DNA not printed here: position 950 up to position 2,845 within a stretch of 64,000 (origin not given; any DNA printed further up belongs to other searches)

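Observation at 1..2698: Glucosyl-3-phosphoglycerate synthase fused to a PTS EIIA(Ntr)-type domain, divergent from a GH13_18 glucosylglycerate/sucrose-type phosphorylase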

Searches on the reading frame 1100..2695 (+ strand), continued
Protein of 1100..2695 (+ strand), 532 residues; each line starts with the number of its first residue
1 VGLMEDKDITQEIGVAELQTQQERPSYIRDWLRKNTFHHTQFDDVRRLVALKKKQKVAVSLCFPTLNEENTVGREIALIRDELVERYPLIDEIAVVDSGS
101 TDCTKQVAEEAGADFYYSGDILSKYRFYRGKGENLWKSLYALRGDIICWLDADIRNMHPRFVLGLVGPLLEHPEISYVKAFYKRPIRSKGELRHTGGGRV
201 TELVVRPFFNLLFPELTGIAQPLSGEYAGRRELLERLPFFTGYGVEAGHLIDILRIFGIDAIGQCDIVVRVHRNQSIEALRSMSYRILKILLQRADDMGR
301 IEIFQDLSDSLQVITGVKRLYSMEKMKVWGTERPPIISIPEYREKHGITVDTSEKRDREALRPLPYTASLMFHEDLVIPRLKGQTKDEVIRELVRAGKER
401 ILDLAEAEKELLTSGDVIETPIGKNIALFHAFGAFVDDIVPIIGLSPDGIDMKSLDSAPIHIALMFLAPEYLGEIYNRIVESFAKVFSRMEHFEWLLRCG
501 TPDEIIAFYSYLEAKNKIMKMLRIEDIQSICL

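Call 24: find_encoding_contigs(protein=P0103, flank=10000, max_places=1)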
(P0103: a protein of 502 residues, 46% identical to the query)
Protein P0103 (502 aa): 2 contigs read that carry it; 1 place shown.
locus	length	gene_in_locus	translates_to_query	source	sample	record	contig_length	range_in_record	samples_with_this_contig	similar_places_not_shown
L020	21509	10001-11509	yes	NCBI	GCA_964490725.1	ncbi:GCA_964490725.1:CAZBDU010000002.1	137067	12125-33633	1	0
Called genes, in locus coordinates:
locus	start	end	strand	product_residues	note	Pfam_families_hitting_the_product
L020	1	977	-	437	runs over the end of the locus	PF00072:Response_reg, PF00158:Sigma54_activat, PF14532:Sigma54_activ_2, PF00004:AAA (weak), PF07728:AAA_5 (weak), PF25601:AAA_lid_14, PF02954:HTH_8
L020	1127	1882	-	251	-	PF00106:adh_short, PF08659:KR, PF01370:Epimerase (weak), PF13561:adh_short_C2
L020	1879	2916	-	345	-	PF08240:ADH_N, PF16912:Glu_dehyd_C, PF00107:ADH_zinc_N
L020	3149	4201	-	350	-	PF04909:Amidohydro_2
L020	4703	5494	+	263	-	PF01547:SBP_bac_1, PF13416:SBP_bac_8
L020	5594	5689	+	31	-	-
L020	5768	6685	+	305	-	PF00528:BPD_transp_1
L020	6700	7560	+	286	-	PF00528:BPD_transp_1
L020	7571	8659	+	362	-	-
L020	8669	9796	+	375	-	PF01208:URO-D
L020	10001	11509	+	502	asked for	PF00535:Glycos_transf_2, PF00359:PTS_EIIA_2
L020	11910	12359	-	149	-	PF06803:DUF1232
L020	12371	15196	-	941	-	PF00580:UvrD-helicase, PF13245:AAA_19, PF13361:UvrD_C, PF13538:UvrD_C_2 (faint), PF12705:PDDEXK_1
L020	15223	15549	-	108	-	-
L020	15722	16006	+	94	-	PF08734:GYD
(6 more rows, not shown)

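Call 38: search_protein_representatives(protein=window:1100-2695:+)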
Query: 532 residues. Proteins with E-value up to 0.001 (for the whole library): 3790; up to 1e-10: 1773; up to 1e-30: 602. The best 150 are listed.
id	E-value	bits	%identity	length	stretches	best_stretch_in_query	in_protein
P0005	0.0e+00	1015.1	83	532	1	6-531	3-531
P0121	2.2e-114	399.3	42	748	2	26-353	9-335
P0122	3.0e-111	388.9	39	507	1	28-524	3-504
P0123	1.0e-109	383.8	51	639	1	28-346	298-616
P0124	2.2e-109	382.8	42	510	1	30-506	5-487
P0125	1.1e-105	370.6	51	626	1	26-352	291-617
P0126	2.1e-105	369.6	50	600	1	27-349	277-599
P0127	3.3e-105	368.9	53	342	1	28-346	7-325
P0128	2.5e-103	362.8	54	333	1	34-346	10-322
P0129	1.1e-102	360.6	49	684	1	27-346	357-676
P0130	2.9e-102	359.2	49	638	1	27-353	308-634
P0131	5.6e-102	358.3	51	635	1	28-343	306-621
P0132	8.0e-101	354.5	47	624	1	12-337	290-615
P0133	2.6e-100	352.8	48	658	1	28-353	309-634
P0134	4.7e-100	352.0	47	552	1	22-382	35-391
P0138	1.0e-98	347.5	50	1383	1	27-345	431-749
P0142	1.3e-97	343.9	45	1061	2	28-346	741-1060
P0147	2.5e-96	339.7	51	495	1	31-343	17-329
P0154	2.9e-94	332.9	47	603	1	29-362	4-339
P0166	8.0e-89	314.9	38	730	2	27-345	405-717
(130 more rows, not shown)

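Call 39: search_protein_families(library=pfam, proteins=[P0121, P0123, P0125, P0129, P0134, P0138, P0142, P0154, P0147, P0166], max_evalue=0.001)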
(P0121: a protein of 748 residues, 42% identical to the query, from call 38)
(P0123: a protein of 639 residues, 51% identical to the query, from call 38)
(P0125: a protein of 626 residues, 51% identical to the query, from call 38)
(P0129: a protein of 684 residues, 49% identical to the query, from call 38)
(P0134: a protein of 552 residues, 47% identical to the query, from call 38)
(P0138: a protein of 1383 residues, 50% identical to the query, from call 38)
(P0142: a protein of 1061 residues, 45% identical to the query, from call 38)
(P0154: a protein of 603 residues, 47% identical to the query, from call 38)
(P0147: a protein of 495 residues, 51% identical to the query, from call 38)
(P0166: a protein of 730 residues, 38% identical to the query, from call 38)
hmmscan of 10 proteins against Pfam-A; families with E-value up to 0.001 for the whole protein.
P0121 (748 aa): 2 families
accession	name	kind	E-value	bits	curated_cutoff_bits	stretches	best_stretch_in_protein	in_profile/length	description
PF00535.33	Glycos_transf_2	-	2e-23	83.6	23.3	2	44-155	2-107/168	Glycosyl transferase family 2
PF21969.2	MGS_GT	-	2.4e-09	37.5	27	1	424-577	70-230/239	Mannosylglycerate synthase, GT domain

P0123 (639 aa): 2 families
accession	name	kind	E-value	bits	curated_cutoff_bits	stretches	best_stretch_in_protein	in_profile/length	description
PF00582.32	Usp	-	7.5e-28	98.3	24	2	7-143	4-141/141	Universal stress protein family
PF00535.33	Glycos_transf_2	-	9.3e-11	42.4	23.3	1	331-459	2-123/168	Glycosyl transferase family 2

P0125 (626 aa): 2 families
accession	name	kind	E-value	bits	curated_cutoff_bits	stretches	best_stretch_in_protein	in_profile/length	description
PF00582.32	Usp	-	5.6e-17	63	24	2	2-131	4-140/141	Universal stress protein family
PF00535.33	Glycos_transf_2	-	5.1e-12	46.5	23.3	1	326-420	2-90/168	Glycosyl transferase family 2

P0129 (684 aa): 2 families
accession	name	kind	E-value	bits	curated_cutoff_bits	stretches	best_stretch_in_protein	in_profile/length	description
PF00535.33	Glycos_transf_2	-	3.9e-12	46.9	23.3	1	391-513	2-117/168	Glycosyl transferase family 2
PF00582.32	Usp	-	3.2e-05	24.9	24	1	171-275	3-114/141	Universal stress protein family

P0134 (552 aa): 1 family
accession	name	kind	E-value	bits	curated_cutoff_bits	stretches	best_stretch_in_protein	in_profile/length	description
PF00535.33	Glycos_transf_2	-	1.6e-11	44.9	23.3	1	73-167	1-89/168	Glycosyl transferase family 2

P0138 (1383 aa): 7 families
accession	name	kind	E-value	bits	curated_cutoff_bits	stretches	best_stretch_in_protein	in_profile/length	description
PF00128.31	Alpha-amylase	-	1.6e-22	80.8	22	1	878-1098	35-268/446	Alpha amylase, catalytic domain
PF00534.26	Glycos_transf_1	-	2.7e-19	69.8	26.4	1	218-384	9-160/172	Glycosyl transferases group 1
PF13439.12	Glyco_transf_4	-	1.5e-11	45.1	28.5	1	18-201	1-168/170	Glycosyltransferase Family 4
PF13692.12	Glyco_trans_1_4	-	2.3e-10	41.3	27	1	225-382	2-142/142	Glycosyl transferases group 1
PF00535.33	Glycos_transf_2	-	3.7e-08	33.9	23.3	1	465-573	2-103/168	Glycosyl transferase family 2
PF16657.11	Malt_amylase_C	-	6.8e-05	23.3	27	1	1302-1372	13-75/75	Maltogenic Amylase, C-terminal domain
PF20706.3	GT4-conflict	-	0.00095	18.7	26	0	224-345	197-309/385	Family 4 Glycosyltransferase in conflict systems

P0142 (1061 aa): 2 families
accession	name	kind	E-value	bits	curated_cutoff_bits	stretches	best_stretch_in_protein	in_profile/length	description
PF00535.33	Glycos_transf_2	-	3.7e-17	63.2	23.3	1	774-910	2-131/168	Glycosyl transferase family 2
PF00582.32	Usp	-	3.9e-15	57.1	24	2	459-589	4-141/141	Universal stress protein family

P0154 (603 aa): 3 families
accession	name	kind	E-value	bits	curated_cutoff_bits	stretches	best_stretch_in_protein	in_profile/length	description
PF08282.18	Hydrolase_3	-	3.7e-18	66.6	20.9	1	342-573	1-231/255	haloacid dehalogenase-like hydrolase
PF00535.33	Glycos_transf_2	-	9.7e-18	65.1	23.3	1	35-145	1-105/168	Glycosyl transferase family 2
PF00702.32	Hydrolase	-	7.2e-07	30.2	26.4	0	322-399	51-141/191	haloacid dehalogenase-like hydrolase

P0147 (495 aa): 2 families
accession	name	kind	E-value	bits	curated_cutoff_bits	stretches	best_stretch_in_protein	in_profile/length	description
PF12694.12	cpYpsA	-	1.8e-49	167.7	26.2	1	344-489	1-144/145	Circularly permutated YpsA SLOG family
PF00535.33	Glycos_transf_2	-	3.1e-09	37.4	23.3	1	46-142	1-91/168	Glycosyl transferase family 2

P0166 (730 aa): 1 family
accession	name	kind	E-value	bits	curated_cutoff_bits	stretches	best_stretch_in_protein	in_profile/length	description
PF00535.33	Glycos_transf_2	-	2.7e-22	79.9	23.3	2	440-574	3-129/168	Glycosyl transferase family 2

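Call 57: predict_structure(alignment_id=A4)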
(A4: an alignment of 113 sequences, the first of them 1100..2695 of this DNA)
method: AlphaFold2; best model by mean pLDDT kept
length: 532 residues; sequences in the alignment: 113
mean_pLDDT: 83.8   pTM: 0.80
mean pLDDT of the five models: 83.8, 83.4, 83.3, 82.2, 79.8
residues with pLDDT >= 90: 242; 70-90: 205; 50-70: 61; < 50: 24
segments of 3 or more residues with pLDDT < 50: 1-22
pLDDT, mean of each block of 10 residues (from residue 1): 39 37 72 95 98 98 96 97 98 97 98 97 86 93 97 92 98 96 74 58 81 88 80 94 89 93 92 79 86 84 64 67 69 86 90 77 68 87 93 92 92 79 81 84 92 71 88 75 78 89 89 80 72 60
secondary structure, 60 per line:
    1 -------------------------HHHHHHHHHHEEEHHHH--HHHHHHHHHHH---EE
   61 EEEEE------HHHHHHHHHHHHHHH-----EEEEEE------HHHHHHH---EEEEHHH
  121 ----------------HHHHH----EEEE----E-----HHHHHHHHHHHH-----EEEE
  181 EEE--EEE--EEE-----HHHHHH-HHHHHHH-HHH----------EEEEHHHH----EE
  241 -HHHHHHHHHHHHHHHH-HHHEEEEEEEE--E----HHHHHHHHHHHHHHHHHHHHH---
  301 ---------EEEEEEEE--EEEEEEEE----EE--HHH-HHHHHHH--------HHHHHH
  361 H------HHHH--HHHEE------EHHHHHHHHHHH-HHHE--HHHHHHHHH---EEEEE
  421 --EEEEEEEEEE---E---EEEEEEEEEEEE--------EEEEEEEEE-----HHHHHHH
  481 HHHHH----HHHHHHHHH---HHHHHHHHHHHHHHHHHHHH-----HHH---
elements in order: H26-35 E36-38 H39-42 H45-55 E59-65 H72-86 E92-97 H104-110 E114-117 H137-141 E146-149 H160-171 E177-183 E186-188 E191-193 H199-204 H206-212 E227-230 H231-234 H242-257 E262-269 H277-297 E310-317 E320-327 H340-346 H355-361 H368-371 H386-396 H404-412 E416-420 E423-432 E440-451 E460-468 H474-485 H490-498 H502-521
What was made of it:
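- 1100..2698 (+): Complete gene for the 532-aa GpgS-EIIA fusion protein (GTG start; an alternative ATG lies at 1109). The AF2 model has mean pLDDT 83.8 and pTM 0.80; residues 1-22 are disordered (call 57).
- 2624..2698 (+): C-terminal helical tail (aa 509-532) and stop codon. The tail is strongly conserved within the window's clade ('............'). The predicted helix 502-521 runs into it (call 57).
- pTM 0.80 for a two-domain chain suggests a fixed domain arrangement (call 57).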

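Call 59: fold_search(model_id=the predicted structure, library=pdb)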
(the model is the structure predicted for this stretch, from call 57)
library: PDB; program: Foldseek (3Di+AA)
matches with E <= 10: 1148; with E <= 0.001: 197
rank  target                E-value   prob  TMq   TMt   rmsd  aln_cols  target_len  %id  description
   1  3o3p_B                5.9e-29  1.00  0.54  0.90   2.5       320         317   36  Crystal structure of R. xylanophilus MpgS in complex with GDP-Mannose (released 2010-11-03)
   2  3f1y_C                5.7e-28  1.00  0.55  0.90   2.4       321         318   36  Mannosyl-3-phosphoglycerate synthase from Rubrobacter xylanophilus (released 2009-11-03)
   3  3kia_C                6.1e-28  1.00  0.53  0.90   2.1       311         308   37  Crystal structure of mannosyl-3-phosphoglycerate synthase from Rubrobacter xylanophilus (released 2010-11-03)
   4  3kia_A                7.6e-28  1.00  0.54  0.90   2.4       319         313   36  Crystal structure of mannosyl-3-phosphoglycerate synthase from Rubrobacter xylanophilus (released 2010-11-03)
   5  3f1y_A                1.6e-27  1.00  0.54  0.89   2.4       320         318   36  Mannosyl-3-phosphoglycerate synthase from Rubrobacter xylanophilus (released 2009-11-03)
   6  7pho_A                2.2e-26  1.00  0.52  0.91   2.4       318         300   39  Crystal structure of Mycobacterium hassiacum glucosyl-3-phosphoglycerate synthase at pH 7.1 in complex with 4-hydroxyb (released 2023-03-01)
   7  7qoq_A                2.9e-26  1.00  0.50  0.86   2.8       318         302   38  Crystal structure of Mycobacterium hassiacum glucosyl-3-phosphoglycerate synthase at pH 8.5 in complex with UMP and Ma (released 2023-01-18)
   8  7pd5                  3.1e-26  1.00  0.51  0.88   2.2       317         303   39  Crystal structure of Mycobacterium hassiacum glucosyl-3-phosphoglycerate synthase at pH 5.5 in complex with 4-aminobenzo (released 2023-02-15)
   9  7pdo                  6.1e-26  1.00  0.50  0.86   2.9       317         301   38  Crystal structure of Mycobacterium hassiacum glucosyl-3-phosphoglycerate synthase at pH 5.5 in complex with UDP (released 2023-02-15)
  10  7pho_B                6.8e-26  1.00  0.51  0.87   3.0       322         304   38  Crystal structure of Mycobacterium hassiacum glucosyl-3-phosphoglycerate synthase at pH 7.1 in complex with 4-hydroxyb (released 2023-03-01)
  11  7p8g                  8.1e-26  1.00  0.50  0.86   2.8       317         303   38  Crystal structure of Mycobacterium hassiacum glucosyl-3-phosphoglycerate synthase at pH 5.5 - apo form (released 2023-01-25)
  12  7qib_A                1.2e-25  1.00  0.49  0.88   4.3       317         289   38  Crystal structure of Mycobacterium hassiacum glucosyl-3-phosphoglycerate synthase at pH 8.5 in complex with UDP (released 2022-12-28)
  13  7pe4                  1.7e-25  1.00  0.52  0.88   2.3       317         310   39  Crystal structure of Mycobacterium hassiacum glucosyl-3-phosphoglycerate synthase at pH 5.5 in complex with UDP-glucose (released 2023-02-22)
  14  7pvl_A                1.7e-25  1.00  0.49  0.88   4.6       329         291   37  Crystal structure of Mycobacterium hassiacum glucosyl-3-phosphoglycerate synthase at pH 8.5 - apo form (released 2023-04-19)
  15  4y6n                  1.8e-25  1.00  0.48  0.89   2.7       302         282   40  Crystal structure of glucosyl-3-phosphoglycerate synthase from Mycobacterium tuberculosis in complex with Mn2+, uridine- (released 2015-07-15)
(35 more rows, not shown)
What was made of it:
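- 1184..2119 (+): GT81 glucosyl-3-phosphoglycerate synthase catalytic domain (aa 29-340). Foldseek TM 0.85-0.92 (normalised to the target) to these structures (call 59).
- On GT81 glucosyl-3-phosphoglycerate synthase (GpgS): Foldseek TM 0.85-0.92 (normalised to the target) to M. tuberculosis and M. hassiacum GpgS and R. xylanophilus MpgS (calls 57, 59)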

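Call 77: list_cluster_members(proteins=[window:1100-2695:+, P0001, P0005, P0038, P0077, P0069, P0059, P0118, P0122, P0124])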
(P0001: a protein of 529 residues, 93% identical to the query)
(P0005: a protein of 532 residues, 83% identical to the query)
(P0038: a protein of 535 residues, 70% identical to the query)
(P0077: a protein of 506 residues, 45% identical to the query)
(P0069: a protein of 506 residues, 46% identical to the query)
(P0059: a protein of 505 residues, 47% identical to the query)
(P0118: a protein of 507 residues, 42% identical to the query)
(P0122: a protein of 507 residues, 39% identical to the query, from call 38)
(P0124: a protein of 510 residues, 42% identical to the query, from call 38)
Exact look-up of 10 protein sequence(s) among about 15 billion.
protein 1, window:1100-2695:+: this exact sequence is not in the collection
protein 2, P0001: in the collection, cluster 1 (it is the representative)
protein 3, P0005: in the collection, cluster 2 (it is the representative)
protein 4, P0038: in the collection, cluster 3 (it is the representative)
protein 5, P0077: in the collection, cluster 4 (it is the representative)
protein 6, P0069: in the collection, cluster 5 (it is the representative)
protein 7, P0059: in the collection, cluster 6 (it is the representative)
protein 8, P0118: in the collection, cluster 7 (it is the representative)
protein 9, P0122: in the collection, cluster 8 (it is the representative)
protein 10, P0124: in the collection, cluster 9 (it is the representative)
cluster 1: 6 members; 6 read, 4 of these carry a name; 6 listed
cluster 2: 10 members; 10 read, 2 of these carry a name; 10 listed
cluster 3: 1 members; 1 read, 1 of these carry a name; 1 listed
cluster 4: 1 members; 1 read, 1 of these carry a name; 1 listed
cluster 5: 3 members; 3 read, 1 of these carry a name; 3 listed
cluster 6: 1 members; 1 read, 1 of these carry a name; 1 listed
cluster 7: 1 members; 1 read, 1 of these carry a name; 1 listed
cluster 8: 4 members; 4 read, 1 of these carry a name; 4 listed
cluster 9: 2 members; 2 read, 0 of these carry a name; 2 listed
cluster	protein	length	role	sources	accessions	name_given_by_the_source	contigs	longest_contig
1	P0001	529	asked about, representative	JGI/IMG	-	glucosyl-3-phosphoglycerate synthase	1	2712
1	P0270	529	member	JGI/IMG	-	glucosyl-3-phosphoglycerate synthase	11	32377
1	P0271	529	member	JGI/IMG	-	glucosyl-3-phosphoglycerate synthase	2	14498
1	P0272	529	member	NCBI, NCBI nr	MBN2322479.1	MAG: glucosyl-3-phosphoglycerate synthase [Spirochaetes bacterium] | glucosyl-3-phosphoglycerate synthase [Spirochaetota bacterium]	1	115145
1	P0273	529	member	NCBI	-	-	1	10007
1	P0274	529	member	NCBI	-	-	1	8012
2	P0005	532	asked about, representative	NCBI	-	-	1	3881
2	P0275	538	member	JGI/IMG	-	glucosyl-3-phosphoglycerate synthase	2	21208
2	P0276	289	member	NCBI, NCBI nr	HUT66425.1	MAG TPA: PTS sugar transporter subunit IIA, partial [Spirochaetota bacterium] | PTS sugar transporter subunit IIA [Spirochaetota bacterium]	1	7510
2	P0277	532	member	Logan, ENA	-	-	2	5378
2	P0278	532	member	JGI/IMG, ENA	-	-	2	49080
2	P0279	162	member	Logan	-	-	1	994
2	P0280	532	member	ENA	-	-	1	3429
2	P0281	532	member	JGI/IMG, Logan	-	-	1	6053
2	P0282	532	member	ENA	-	-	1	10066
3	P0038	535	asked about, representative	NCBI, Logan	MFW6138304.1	MAG: glucosyl-3-phosphoglycerate synthase [Spirochaetota bacterium]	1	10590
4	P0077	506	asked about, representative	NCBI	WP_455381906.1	glucosyl-3-phosphoglycerate synthase [Salinispira pacifica]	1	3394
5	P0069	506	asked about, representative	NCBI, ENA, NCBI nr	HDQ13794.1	MAG TPA: glucosyl-3-phosphoglycerate synthase [Sediminispirochaeta sp.] | glucosyl-3-phosphoglycerate synthase [Sediminispirochaeta sp.]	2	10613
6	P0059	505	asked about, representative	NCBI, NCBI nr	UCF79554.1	MAG: glucosyl-3-phosphoglycerate synthase [Candidatus Eiseniibacteriota bacterium] | MAG: glucosyl-3-phosphoglycerate synthase [Candidatus Eisenbacteria bacterium]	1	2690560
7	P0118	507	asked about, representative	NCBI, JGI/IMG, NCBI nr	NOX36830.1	MAG: glucosyl-3-phosphoglycerate synthase [Calditrichaeota bacterium] | glucosyl-3-phosphoglycerate synthase [Calditrichota bacterium]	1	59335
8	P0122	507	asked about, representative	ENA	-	-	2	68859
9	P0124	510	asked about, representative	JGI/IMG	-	-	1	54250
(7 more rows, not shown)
